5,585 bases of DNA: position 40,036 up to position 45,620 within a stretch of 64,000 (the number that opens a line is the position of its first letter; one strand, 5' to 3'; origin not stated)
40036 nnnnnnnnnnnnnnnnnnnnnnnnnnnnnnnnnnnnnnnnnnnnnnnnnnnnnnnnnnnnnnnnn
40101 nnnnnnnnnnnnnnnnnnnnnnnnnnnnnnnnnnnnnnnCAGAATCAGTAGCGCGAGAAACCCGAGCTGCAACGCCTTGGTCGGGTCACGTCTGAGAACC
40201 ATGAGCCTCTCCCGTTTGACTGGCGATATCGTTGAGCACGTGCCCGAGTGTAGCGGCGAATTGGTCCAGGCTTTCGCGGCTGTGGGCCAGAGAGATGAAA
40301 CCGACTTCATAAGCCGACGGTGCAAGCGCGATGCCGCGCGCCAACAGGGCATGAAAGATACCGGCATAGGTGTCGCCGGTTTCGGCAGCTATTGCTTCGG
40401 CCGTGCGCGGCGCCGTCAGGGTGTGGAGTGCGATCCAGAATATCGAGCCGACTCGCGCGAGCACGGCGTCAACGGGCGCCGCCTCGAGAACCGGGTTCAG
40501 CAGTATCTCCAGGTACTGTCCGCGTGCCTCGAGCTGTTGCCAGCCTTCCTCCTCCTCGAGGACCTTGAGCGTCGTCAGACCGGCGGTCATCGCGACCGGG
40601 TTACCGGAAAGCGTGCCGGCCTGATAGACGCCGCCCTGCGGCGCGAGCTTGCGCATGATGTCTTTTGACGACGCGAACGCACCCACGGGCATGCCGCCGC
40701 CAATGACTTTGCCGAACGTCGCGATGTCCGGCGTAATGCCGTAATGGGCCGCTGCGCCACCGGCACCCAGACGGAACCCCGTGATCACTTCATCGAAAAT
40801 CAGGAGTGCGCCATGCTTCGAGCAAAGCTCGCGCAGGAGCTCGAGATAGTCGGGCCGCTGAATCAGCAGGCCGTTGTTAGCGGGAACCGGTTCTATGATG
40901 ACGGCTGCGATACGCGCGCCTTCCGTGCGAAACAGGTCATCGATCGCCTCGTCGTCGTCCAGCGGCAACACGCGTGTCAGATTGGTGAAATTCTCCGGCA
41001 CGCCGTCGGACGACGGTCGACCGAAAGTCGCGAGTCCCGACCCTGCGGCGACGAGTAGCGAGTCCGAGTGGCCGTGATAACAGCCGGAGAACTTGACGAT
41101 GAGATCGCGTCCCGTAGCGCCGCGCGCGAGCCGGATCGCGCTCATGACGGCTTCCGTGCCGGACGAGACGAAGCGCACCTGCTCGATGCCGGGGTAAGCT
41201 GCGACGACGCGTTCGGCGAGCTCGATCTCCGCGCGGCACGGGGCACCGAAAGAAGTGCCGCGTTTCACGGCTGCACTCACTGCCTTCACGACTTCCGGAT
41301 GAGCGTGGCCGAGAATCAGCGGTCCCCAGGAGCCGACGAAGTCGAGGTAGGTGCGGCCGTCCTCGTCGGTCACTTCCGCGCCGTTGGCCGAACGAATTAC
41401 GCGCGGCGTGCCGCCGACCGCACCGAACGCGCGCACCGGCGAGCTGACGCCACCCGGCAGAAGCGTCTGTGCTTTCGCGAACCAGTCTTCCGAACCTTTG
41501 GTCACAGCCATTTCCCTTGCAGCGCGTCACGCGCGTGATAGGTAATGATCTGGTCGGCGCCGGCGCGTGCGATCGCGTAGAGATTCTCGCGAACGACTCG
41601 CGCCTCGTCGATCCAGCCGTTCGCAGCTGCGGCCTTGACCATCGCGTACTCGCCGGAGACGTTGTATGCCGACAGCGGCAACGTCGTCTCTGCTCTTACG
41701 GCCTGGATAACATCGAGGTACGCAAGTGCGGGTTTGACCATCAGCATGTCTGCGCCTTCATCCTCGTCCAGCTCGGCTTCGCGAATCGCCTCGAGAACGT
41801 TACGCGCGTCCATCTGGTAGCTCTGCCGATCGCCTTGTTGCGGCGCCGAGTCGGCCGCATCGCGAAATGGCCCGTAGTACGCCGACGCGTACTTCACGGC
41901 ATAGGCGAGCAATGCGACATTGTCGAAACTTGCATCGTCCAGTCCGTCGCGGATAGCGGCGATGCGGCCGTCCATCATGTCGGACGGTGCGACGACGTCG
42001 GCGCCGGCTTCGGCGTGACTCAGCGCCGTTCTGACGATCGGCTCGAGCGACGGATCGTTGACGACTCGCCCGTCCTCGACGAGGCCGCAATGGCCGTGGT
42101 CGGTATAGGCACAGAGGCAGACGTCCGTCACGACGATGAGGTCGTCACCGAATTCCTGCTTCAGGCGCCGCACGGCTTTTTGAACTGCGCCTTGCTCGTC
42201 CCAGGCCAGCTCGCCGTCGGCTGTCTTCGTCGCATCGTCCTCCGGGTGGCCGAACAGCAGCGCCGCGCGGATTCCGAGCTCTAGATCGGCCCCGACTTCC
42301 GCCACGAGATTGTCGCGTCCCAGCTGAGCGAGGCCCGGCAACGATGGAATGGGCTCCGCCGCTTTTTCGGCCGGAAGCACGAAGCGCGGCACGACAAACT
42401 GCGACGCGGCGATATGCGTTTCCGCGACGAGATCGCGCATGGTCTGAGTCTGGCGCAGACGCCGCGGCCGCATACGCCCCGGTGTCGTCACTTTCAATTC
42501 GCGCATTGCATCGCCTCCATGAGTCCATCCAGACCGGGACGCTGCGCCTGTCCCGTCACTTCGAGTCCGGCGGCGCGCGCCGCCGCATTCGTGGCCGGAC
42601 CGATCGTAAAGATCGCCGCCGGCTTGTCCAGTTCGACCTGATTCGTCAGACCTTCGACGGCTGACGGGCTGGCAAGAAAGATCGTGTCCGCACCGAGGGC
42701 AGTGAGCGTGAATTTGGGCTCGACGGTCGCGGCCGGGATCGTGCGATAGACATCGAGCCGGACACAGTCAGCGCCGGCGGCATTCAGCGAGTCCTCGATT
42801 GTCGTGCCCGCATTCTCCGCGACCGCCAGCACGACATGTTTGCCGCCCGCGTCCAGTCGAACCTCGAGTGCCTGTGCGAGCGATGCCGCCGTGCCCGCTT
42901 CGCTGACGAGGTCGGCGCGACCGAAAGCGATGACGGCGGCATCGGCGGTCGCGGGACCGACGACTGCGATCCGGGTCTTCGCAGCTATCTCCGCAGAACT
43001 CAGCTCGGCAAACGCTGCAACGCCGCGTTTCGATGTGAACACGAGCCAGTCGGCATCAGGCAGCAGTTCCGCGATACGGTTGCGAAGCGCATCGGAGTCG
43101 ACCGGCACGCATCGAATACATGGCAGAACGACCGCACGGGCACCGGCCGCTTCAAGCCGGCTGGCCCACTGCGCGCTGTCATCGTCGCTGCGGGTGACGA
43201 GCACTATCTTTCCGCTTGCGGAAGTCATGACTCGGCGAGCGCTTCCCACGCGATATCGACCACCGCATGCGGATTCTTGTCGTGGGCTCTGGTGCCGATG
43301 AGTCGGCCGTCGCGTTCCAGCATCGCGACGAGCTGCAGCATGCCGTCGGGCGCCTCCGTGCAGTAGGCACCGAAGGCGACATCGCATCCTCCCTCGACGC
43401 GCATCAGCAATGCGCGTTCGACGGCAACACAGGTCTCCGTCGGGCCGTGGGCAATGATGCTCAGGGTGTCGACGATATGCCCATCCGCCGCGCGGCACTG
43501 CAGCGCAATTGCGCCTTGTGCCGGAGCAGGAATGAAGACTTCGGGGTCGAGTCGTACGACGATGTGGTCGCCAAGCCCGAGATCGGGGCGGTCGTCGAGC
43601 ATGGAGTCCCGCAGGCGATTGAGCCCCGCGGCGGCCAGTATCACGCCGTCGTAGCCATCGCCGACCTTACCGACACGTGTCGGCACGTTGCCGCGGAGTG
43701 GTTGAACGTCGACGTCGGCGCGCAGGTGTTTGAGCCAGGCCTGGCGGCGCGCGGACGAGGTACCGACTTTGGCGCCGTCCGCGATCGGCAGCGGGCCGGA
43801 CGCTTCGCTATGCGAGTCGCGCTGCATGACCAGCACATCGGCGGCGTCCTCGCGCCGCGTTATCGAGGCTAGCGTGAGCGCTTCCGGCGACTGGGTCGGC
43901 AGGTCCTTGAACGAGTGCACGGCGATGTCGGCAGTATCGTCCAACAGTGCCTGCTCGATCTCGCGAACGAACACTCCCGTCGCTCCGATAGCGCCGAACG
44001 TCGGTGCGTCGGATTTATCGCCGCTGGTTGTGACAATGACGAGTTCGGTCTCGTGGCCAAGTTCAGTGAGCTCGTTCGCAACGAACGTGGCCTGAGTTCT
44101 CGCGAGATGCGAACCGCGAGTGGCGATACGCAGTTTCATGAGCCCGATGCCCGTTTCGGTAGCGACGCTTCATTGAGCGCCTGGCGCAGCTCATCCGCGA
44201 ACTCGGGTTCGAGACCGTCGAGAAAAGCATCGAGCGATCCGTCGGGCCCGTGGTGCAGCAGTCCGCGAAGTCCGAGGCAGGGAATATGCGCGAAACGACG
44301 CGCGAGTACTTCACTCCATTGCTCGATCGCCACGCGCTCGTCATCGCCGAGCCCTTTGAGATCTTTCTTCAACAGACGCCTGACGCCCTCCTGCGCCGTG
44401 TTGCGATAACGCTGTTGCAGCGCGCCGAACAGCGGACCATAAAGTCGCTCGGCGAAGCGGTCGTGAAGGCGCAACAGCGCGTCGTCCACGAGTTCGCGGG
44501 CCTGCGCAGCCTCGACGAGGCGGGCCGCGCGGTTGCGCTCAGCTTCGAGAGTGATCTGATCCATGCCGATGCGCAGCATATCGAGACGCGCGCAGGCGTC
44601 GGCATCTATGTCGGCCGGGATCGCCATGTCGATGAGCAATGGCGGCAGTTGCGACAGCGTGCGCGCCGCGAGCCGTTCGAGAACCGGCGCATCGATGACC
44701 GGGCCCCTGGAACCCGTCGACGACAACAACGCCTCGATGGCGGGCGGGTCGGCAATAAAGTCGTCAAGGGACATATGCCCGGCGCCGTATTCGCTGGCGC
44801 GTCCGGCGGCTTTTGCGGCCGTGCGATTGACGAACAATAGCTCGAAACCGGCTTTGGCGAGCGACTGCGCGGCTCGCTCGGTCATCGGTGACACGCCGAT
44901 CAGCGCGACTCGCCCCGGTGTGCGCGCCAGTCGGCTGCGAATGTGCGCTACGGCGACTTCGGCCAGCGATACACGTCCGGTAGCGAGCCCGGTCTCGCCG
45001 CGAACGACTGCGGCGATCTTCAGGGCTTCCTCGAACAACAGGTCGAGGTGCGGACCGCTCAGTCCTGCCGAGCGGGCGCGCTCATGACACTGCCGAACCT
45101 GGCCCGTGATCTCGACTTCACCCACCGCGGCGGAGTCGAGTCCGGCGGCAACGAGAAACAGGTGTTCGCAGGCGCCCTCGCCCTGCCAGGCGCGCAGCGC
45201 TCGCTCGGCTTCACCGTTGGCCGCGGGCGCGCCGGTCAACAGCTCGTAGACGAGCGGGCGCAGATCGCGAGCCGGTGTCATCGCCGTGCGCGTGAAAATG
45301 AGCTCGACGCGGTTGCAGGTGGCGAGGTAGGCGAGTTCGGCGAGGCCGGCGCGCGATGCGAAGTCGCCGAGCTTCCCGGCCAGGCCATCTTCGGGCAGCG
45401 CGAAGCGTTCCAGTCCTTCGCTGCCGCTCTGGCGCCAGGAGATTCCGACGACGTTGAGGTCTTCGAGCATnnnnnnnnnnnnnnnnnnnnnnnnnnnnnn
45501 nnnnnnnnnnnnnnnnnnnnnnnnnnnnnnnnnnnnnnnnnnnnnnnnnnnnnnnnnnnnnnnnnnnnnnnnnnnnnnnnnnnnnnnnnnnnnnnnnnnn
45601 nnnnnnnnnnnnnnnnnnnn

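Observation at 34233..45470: Eleven-gene, translationally coupled haem-biosynthesis supercluster carrying coproporphyrin-dependent-pathway markers in a diderm background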

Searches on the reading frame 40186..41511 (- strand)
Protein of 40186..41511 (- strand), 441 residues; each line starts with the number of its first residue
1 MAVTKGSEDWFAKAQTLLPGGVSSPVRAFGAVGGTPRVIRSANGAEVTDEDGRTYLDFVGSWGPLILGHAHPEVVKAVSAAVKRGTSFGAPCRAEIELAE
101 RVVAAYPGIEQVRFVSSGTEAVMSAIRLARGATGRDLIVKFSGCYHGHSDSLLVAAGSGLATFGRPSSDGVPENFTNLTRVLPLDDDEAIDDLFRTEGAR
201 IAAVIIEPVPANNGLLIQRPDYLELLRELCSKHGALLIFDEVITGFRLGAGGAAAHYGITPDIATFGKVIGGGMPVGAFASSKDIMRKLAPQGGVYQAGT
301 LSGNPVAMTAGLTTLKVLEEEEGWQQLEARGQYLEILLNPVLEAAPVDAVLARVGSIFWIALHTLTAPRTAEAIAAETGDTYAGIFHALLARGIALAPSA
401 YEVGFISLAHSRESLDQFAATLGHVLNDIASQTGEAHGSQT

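Call 3: search_protein_families(library=pfam, proteins=[window:40186-41511:-])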
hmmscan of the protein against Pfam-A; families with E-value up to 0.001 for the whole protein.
window:40186-41511:- (441 aa): 1 family
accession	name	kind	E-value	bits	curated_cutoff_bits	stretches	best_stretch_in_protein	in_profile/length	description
PF00202.27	Aminotran_3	-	2.7e-77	260.6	30.5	1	36-363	10-351/403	Aminotransferase class-III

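Call 4: search_protein_families(library=ncbifam, proteins=[window:40186-41511:-])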
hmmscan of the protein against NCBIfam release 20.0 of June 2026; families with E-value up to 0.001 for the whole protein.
window:40186-41511:- (441 aa): 71 families (the best 25 are shown)
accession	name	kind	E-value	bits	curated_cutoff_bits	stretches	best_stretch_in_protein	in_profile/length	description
NF000818.0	PRK00062.1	subfamily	2.6e-174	579.9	398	1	5-429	4-427/429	glutamate-1-semialdehyde 2,1-aminomutase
TIGR00713.1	hemL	equivalog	2.4e-156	520.7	527.3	1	8-427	3-421/423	glutamate-1-semialdehyde 2,1-aminomutase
NF009055.0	PRK12389.1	equivalog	1.5e-126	422.5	637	1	6-429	5-428/431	glutamate-1-semialdehyde 2,1-aminomutase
NF001864.0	PRK00615.1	equivalog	2.6e-107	359.1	706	1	6-422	6-422/433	glutamate-1-semialdehyde aminotransferase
NF041362.1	GntE_guanitoxin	equivalog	6.6e-95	318.2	525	1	6-416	7-423/426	guanitoxin biosynthesis PLP-dependent transaminase GntE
NF004856.0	PRK06209.1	equivalog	5e-60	203.3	486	1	9-365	13-363/450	glutamate-1-semialdehyde 2,1-aminomutase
NF005453.0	PRK07046.1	subfamily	3e-57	194.2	425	1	35-429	57-451/453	transaminase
NF005993.0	PRK08117.1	subfamily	8.8e-56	189.3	574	1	38-347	28-352/433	aspartate aminotransferase family protein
TIGR00707.1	argD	subfamily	8.5e-55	186.1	410.05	1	37-346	11-314/381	acetylornithine/succinylornithine family transaminase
NF002874.0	PRK03244.1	equivalog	3.1e-53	181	457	1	34-399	23-373/399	acetylornithine transaminase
NF005692.0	PRK07495.1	equivalog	8.7e-49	166.3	724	1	40-348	27-344/425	4-aminobutyrate--2-oxoglutarate transaminase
NF005985.0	PRK08088.1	equivalog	3.6e-48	164.3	713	1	36-362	24-359/426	4-aminobutyrate--2-oxoglutarate transaminase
NF004718.0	PRK06062.1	subfamily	1.4e-47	162.3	472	1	35-394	38-413/454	hypothetical protein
NF004426.0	PRK05769.1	equivalog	2.5e-47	161.7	552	2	197-340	218-357/441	acetyl ornithine aminotransferase family protein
NF053554.1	prodigi_MAP_PigE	equivalog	6.5e-47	160.4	850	1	26-344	391-709/837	prodigiosin MAP biosynthesis aminotransferase PigE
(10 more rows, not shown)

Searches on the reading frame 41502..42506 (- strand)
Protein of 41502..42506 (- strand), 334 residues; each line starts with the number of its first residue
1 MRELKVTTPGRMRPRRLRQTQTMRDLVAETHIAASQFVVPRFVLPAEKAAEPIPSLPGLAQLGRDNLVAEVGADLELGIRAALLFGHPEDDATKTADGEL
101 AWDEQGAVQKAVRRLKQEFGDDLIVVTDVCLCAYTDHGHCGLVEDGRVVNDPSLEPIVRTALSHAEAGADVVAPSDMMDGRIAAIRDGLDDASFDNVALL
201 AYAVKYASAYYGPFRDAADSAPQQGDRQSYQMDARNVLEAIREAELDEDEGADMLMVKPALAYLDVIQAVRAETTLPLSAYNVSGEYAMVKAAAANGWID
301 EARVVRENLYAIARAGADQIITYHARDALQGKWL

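Call 3: search_protein_families(library=pfam, proteins=[window:41502-42506:-])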
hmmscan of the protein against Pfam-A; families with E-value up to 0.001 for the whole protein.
window:41502-42506:- (334 aa): 1 family
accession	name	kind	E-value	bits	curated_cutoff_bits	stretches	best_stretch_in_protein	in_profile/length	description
PF00490.27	ALAD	-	2.1e-136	454.7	24.6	1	12-329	2-315/317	Delta-aminolevulinic acid dehydratase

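Call 4: search_protein_families(library=ncbifam, proteins=[window:41502-42506:-])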
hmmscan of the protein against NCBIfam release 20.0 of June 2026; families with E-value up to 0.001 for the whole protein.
window:41502-42506:- (334 aa): 2 families
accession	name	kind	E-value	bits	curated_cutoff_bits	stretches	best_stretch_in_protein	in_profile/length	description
NF006762.1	PRK09283.1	equivalog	1.5e-138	461.6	297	1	12-329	6-321/327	porphobilinogen synthase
NF009923.0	PRK13384.1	equivalog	8.9e-115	383.6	507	1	9-330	6-322/327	porphobilinogen synthase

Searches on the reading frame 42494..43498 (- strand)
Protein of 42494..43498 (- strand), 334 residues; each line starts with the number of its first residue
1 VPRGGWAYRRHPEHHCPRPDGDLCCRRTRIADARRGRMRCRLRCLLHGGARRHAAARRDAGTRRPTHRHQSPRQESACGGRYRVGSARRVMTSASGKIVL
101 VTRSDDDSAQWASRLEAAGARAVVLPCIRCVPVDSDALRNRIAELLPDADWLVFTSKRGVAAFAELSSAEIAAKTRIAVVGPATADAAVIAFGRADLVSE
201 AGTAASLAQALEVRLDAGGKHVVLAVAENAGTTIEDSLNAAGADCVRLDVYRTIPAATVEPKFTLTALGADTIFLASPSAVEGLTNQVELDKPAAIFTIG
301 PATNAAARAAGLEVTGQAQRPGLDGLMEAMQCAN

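Call 3: search_protein_families(library=pfam, proteins=[window:42494-43498:-])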
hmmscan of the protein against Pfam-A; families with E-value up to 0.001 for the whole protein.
window:42494-43498:- (334 aa): 1 family
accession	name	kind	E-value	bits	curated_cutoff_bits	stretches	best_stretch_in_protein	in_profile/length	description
PF02602.20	HEM4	-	8.4e-43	146.6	27.5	1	110-327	2-230/231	Uroporphyrinogen-III synthase HemD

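Call 4: search_protein_families(library=ncbifam, proteins=[window:42494-43498:-])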
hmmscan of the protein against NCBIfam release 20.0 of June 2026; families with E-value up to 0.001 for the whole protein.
window:42494-43498:- (334 aa): 13 families
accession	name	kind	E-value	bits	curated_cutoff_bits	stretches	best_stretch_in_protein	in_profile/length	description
NF004593.0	PRK05928.4-2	equivalog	9.6e-24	84.1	275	1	96-329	2-238/247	uroporphyrinogen-III synthase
NF004587.0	PRK05928.2-5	equivalog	2.2e-15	56.9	246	1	97-257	6-153/245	uroporphyrinogen-III synthase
NF004583.0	PRK05928.1-5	equivalog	1.1e-11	44.7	432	1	91-308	1-224/250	uroporphyrinogen-III synthase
NF006621.0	PRK09189.1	equivalog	1.5e-11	44.3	223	1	99-289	3-190/240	uroporphyrinogen-III synthase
NF004594.0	PRK05928.4-3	equivalog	2.5e-11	43.4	365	1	99-296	4-189/237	uroporphyrinogen-III synthase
NF004585.0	PRK05928.2-2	equivalog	7.7e-09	35.3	241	1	97-289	3-196/255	uroporphyrinogen-III synthase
NF005411.0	PRK06975.1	equivalog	3.9e-08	32.1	414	1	94-256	4-180/660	fused uroporphyrinogen-III synthase HemD/membrane protein HemX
NF004592.0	PRK05928.4-1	equivalog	2.5e-07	30.5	332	1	98-326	3-228/237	uroporphyrinogen-III synthase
NF004586.0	PRK05928.2-4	equivalog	5.1e-07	29.4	401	1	97-319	3-223/240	uroporphyrinogen-III synthase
NF004584.0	PRK05928.2-1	equivalog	3.4e-06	26.6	233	1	115-257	24-174/269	uroporphyrinogen-III synthase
NF006454.0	PRK08811.1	equivalog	4.5e-06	26.3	328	1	109-255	31-174/266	uroporphyrinogen-III synthase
NF004591.0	PRK05928.3-6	equivalog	4.5e-05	23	341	1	113-313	17-206/229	uroporphyrinogen-III synthase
NF004582.0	PRK05928.1-1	equivalog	0.0005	19.7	319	1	99-255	3-162/246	uroporphyrinogen-III synthase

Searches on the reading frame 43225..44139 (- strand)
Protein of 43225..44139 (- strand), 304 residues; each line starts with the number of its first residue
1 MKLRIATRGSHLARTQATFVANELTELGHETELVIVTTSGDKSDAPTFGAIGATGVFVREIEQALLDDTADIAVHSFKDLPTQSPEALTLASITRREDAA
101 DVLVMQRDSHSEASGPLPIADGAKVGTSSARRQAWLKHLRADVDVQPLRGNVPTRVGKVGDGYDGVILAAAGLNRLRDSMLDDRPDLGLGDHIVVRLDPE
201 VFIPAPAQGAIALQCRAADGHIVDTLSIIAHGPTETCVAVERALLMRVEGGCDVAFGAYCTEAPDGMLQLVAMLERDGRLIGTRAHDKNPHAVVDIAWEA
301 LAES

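Call 3: search_protein_families(library=pfam, proteins=[window:43225-44139:-])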
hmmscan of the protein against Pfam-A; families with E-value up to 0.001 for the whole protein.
window:43225-44139:- (304 aa): 2 families
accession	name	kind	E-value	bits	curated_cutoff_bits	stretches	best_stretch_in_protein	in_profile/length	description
PF01379.25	Porphobil_deam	-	2.1e-65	220.6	22.1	1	3-222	1-205/207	Porphobilinogen deaminase, dipyromethane cofactor binding domain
PF03900.20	Porphobil_deamC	-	1.3e-06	29.1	26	1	236-274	2-39/74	Porphobilinogen deaminase, C-terminal domain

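Call 4: search_protein_families(library=ncbifam, proteins=[window:43225-44139:-])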
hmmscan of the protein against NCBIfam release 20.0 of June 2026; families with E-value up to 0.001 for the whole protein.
window:43225-44139:- (304 aa): 2 families
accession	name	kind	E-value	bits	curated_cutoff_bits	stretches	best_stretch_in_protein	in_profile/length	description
TIGR00212.1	hemC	equivalog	3.1e-78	262.8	164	1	3-289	1-274/293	hydroxymethylbilane synthase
NF002202.0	PRK01066.1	equivalog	7.1e-27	94.2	251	1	2-177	20-191/241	hydroxymethylbilane synthase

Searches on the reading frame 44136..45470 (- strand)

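Call 3: search_protein_families(library=pfam, proteins=[window:44136-45470:-])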
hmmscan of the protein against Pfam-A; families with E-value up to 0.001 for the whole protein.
window:44136-45470:- (444 aa): 3 families
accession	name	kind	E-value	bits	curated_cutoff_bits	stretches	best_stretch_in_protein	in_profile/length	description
PF05201.20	GlutR_N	-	1.6e-29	103.1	27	1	8-160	1-151/151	Glutamyl-tRNAGlu reductase, N-terminal domain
PF01488.26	Shikimate_DH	-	2.9e-11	44.1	24.3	1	187-293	14-122/138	Shikimate / quinate 5-dehydrogenase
PF00745.25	GlutR_dimer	-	0.00045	20.9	22.9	1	323-405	1-81/99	Glutamyl-tRNAGlu reductase, dimerisation domain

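Call 4: search_protein_families(library=ncbifam, proteins=[window:44136-45470:-])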
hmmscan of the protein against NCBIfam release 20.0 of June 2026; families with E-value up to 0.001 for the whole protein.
window:44136-45470:- (444 aa): 7 families
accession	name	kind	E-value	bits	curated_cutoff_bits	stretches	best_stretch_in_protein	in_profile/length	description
TIGR01035.1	hemA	equivalog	5.1e-56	190.4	209.55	1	7-403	3-395/416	glutamyl-tRNA reductase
NF000744.0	PRK00045.1-3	equivalog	4e-50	171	429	1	5-404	3-405/447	glutamyl-tRNA reductase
NF000750.0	PRK00045.3-4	equivalog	2.7e-29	102.4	289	1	44-421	40-408/439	glutamyl-tRNA reductase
NF000752.0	PRK00045.4-2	equivalog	3.5e-23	82.5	381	1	44-236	45-233/412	glutamyl-tRNA reductase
NF000751.1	PRK00045.4-1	equivalog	3.2e-22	79.2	478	1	44-236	45-235/426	glutamyl-tRNA reductase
NF001909.0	PRK00676.1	equivalog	7.3e-15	54.9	478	1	45-216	44-206/338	glutamyl-tRNA reductase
NF010548.0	PRK13940.1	equivalog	6.2e-11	41.8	469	1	48-332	46-322/414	glutamyl-tRNA reductase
